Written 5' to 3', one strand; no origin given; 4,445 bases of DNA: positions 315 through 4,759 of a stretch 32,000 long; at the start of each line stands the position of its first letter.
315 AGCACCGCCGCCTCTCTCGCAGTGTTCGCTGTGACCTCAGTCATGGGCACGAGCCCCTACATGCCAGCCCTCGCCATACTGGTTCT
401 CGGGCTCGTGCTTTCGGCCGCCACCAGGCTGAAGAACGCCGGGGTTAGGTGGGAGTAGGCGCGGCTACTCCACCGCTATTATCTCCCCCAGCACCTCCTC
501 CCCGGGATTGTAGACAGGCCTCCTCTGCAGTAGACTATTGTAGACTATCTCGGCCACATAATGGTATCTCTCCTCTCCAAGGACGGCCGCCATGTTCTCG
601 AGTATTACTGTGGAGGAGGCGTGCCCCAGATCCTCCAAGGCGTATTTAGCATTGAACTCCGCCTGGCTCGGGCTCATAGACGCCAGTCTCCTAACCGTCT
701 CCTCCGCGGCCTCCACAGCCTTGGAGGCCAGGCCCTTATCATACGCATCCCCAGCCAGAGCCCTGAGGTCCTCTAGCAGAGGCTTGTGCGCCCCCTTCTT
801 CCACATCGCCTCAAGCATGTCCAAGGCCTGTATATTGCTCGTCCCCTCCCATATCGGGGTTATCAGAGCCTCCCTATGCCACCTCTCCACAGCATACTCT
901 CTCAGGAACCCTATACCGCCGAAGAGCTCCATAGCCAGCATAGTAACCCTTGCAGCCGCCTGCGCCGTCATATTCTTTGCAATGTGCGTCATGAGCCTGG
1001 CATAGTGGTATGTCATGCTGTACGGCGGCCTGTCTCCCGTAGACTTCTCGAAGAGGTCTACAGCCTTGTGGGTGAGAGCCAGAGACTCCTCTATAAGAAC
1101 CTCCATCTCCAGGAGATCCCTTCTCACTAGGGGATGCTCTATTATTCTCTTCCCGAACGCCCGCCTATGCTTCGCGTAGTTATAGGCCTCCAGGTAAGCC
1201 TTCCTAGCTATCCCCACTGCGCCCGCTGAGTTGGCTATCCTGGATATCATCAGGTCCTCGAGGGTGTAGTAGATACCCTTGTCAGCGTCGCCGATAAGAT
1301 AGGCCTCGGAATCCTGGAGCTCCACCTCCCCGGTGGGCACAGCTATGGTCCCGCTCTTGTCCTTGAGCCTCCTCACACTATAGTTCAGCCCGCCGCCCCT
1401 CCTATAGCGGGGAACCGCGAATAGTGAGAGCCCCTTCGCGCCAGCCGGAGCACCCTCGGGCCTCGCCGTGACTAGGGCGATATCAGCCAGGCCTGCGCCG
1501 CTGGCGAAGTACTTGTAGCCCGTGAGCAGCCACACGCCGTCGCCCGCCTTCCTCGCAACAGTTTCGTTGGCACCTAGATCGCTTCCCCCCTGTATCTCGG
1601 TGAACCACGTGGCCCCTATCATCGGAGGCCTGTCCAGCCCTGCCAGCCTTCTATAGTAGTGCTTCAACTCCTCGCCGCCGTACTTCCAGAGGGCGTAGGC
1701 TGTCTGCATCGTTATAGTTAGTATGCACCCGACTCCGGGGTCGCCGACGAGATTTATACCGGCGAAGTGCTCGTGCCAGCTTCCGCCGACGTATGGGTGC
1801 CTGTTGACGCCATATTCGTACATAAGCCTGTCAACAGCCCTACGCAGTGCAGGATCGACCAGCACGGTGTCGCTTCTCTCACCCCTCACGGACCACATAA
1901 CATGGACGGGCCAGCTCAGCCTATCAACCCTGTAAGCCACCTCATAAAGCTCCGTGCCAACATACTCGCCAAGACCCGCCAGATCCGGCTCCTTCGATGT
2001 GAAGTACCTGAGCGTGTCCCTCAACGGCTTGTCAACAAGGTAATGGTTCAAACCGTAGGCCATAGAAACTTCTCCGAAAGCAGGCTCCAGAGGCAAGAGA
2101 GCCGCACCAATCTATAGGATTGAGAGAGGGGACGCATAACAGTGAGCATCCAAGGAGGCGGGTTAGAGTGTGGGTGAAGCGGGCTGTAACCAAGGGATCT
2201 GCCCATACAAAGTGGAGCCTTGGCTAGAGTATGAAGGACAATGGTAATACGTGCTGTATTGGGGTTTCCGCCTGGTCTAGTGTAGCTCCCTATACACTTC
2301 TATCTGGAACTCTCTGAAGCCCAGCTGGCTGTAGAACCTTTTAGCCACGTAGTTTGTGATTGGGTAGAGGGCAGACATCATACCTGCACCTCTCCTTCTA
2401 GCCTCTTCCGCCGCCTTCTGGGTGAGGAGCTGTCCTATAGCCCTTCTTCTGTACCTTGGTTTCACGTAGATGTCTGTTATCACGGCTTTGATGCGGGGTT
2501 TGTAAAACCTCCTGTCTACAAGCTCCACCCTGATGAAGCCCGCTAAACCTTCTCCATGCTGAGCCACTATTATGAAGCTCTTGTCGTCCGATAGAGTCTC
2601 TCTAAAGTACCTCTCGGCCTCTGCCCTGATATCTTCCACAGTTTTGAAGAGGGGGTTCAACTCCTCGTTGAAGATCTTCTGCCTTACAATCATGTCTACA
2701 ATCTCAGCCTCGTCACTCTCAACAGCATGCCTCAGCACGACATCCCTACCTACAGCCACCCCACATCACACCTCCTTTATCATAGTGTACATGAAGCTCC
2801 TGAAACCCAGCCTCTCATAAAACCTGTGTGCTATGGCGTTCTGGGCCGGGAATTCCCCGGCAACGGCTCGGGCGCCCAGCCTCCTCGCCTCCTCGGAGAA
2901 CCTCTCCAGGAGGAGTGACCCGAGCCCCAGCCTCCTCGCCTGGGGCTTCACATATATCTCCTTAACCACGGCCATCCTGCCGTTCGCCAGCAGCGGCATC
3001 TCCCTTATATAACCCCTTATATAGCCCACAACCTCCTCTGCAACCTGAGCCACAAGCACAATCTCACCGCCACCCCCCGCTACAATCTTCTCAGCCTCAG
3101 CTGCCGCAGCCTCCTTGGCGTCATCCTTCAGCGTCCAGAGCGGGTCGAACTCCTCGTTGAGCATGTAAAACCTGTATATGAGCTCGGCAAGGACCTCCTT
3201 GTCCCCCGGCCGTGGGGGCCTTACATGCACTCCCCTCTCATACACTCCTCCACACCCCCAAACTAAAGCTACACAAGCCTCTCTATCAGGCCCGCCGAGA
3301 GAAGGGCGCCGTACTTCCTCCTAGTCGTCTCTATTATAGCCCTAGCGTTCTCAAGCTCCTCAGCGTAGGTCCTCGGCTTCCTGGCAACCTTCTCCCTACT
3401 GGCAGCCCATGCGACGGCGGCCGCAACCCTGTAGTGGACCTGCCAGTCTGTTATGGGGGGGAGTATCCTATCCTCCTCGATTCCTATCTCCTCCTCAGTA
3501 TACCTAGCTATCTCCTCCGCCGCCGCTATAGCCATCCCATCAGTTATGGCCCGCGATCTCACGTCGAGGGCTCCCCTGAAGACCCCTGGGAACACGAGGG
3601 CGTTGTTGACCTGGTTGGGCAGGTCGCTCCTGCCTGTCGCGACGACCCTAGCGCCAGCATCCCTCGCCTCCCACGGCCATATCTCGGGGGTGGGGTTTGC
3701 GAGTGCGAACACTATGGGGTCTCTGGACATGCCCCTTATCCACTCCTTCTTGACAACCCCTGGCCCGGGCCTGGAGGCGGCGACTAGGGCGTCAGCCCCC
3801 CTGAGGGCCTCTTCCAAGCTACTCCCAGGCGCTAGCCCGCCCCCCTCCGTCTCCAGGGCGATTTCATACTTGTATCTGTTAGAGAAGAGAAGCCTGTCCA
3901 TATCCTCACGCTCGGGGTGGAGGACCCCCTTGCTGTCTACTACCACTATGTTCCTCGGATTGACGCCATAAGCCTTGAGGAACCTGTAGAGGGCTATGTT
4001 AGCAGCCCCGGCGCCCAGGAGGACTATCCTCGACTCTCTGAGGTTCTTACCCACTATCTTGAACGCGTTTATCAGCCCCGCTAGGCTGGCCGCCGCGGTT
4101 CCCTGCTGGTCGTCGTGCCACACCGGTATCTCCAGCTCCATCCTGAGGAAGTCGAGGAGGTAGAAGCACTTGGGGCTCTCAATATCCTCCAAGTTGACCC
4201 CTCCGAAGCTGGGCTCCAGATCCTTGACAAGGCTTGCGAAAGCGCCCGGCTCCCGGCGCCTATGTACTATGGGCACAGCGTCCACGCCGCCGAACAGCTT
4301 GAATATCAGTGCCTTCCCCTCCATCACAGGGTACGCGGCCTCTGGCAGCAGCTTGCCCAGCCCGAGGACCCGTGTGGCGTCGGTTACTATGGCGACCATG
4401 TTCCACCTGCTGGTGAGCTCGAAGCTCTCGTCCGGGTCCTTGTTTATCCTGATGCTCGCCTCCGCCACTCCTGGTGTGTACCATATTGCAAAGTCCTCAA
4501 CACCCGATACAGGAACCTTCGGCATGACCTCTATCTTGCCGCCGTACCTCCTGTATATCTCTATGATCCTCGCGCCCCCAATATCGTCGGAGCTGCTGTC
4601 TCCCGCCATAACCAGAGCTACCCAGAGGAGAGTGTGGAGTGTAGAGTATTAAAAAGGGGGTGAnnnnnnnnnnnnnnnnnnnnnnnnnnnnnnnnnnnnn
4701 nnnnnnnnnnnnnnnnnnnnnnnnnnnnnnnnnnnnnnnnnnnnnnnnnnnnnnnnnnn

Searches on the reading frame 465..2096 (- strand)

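Call 97: search_protein_families(library=pfam, proteins=[window:465-2096:-], max_evalue=0.00001)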
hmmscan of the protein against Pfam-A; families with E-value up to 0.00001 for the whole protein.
window:465-2096:- (543 aa): 4 families
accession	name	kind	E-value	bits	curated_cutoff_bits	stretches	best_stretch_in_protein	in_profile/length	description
PF00441.29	Acyl-CoA_dh_1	-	2.6e-36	125.5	22.4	1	272-430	1-148/150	Acyl-CoA dehydrogenase, C-terminal domain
PF02770.24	Acyl-CoA_dh_M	-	1e-18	67.7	33.3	1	162-262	1-96/97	Acyl-CoA dehydrogenase, middle domain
PF08028.16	Acyl-CoA_dh_2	-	6.9e-09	36.5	22.7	1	290-419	4-132/134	Acyl-CoA dehydrogenase, C-terminal domain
PF18158.6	AidB_N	-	9.4e-06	26.2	22.9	0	15-136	8-135/156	Adaptive response protein AidB N-terminal domain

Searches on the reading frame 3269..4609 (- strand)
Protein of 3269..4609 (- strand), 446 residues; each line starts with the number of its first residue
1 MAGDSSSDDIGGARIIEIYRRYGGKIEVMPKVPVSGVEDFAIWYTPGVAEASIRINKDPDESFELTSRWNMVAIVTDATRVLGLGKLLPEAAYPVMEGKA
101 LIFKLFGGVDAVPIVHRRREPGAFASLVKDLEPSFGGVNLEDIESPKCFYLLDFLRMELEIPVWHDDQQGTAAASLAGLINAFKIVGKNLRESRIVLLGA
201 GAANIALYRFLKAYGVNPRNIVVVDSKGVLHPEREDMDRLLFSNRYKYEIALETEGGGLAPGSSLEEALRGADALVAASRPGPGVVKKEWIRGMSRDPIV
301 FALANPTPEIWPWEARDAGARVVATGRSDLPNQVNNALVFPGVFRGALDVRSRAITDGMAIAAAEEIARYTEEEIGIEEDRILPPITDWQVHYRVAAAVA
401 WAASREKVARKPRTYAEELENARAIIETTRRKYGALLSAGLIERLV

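Call 97: search_protein_families(library=pfam, proteins=[window:3269-4609:-], max_evalue=0.00001)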
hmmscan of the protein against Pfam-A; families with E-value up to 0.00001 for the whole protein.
window:3269-4609:- (446 aa): 2 families
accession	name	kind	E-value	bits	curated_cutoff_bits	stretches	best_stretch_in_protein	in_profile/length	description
PF03949.21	Malic_M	-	1.4e-27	97.1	23.5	1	169-402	2-256/258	Malic enzyme, NAD binding domain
PF00390.24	malic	-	3.7e-20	72.9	23.1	1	24-115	2-114/182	Malic enzyme, N-terminal domain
